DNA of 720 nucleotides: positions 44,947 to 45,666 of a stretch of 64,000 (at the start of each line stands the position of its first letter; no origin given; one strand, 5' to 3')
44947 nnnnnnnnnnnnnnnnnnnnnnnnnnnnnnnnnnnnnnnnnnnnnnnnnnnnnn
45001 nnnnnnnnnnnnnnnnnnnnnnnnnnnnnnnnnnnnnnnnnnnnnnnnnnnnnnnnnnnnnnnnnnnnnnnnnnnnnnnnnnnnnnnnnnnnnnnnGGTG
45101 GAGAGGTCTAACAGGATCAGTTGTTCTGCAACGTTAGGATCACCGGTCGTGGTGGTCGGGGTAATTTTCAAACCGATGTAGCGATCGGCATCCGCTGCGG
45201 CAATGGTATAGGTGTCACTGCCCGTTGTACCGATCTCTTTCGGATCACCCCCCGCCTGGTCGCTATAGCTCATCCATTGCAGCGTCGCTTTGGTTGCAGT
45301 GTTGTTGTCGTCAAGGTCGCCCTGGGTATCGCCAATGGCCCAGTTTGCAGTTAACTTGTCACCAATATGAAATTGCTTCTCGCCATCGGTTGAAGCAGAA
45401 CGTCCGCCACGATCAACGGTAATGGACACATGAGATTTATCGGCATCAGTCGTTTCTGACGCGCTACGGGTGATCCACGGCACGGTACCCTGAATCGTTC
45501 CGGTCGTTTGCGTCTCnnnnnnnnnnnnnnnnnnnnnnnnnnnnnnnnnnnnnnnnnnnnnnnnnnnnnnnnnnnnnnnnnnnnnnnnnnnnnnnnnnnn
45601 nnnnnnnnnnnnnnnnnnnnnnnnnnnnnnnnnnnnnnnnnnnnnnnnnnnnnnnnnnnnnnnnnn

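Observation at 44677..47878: The SinI-like and SinH-like proteins share a homologous ~100-aa C-terminal domain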

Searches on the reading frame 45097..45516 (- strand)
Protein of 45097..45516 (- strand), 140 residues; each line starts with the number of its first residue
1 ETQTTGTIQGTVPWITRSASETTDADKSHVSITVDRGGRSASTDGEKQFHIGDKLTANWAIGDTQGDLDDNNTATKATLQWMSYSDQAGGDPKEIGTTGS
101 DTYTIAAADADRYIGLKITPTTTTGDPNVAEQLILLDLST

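Call 83: find_homologous_proteins(query=A3, max_evalue=0.001)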
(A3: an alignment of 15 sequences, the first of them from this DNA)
Query A3 (15 sequences) (140 aa, profile of the alignment): 14 proteins with E <= 0.001 among 7742 candidates.
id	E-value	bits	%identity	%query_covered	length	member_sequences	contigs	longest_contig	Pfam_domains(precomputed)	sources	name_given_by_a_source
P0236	7.0e-36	141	72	98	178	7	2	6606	-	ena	-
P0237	2.1e-35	140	70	99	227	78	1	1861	-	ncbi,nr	ncbi:SinI family autotransporter-associated protein, partial [Salmonella enterica subsp. enterica se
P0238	4.6e-32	129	68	99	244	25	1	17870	-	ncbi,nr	ncbi:TPA_asm: hypothetical protein G4G62_004334, partial [Salmonella enterica subsp. enterica serova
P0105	2.6e-30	123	68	96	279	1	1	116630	-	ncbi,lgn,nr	ncbi:hypothetical protein F9V99_16315 [Salmonella enterica subsp. enterica serovar Typhimurium]|nr:h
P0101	1.2e-28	118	65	94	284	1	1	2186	-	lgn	-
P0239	1.6e-28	117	67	87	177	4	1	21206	-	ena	-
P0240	5.4e-28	116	79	79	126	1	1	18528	-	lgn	-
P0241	2.1e-26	110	28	100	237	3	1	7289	-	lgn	-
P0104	3.3e-26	110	78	78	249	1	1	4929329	-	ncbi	-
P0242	6.7e-26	109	75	9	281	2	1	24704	-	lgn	-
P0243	2.1e-19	88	93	67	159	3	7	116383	-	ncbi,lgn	-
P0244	2.1e-19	88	91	67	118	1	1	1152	-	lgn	-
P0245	2.0e-16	78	69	56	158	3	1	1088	-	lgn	-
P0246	1.5e-8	53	81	42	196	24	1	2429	-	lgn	-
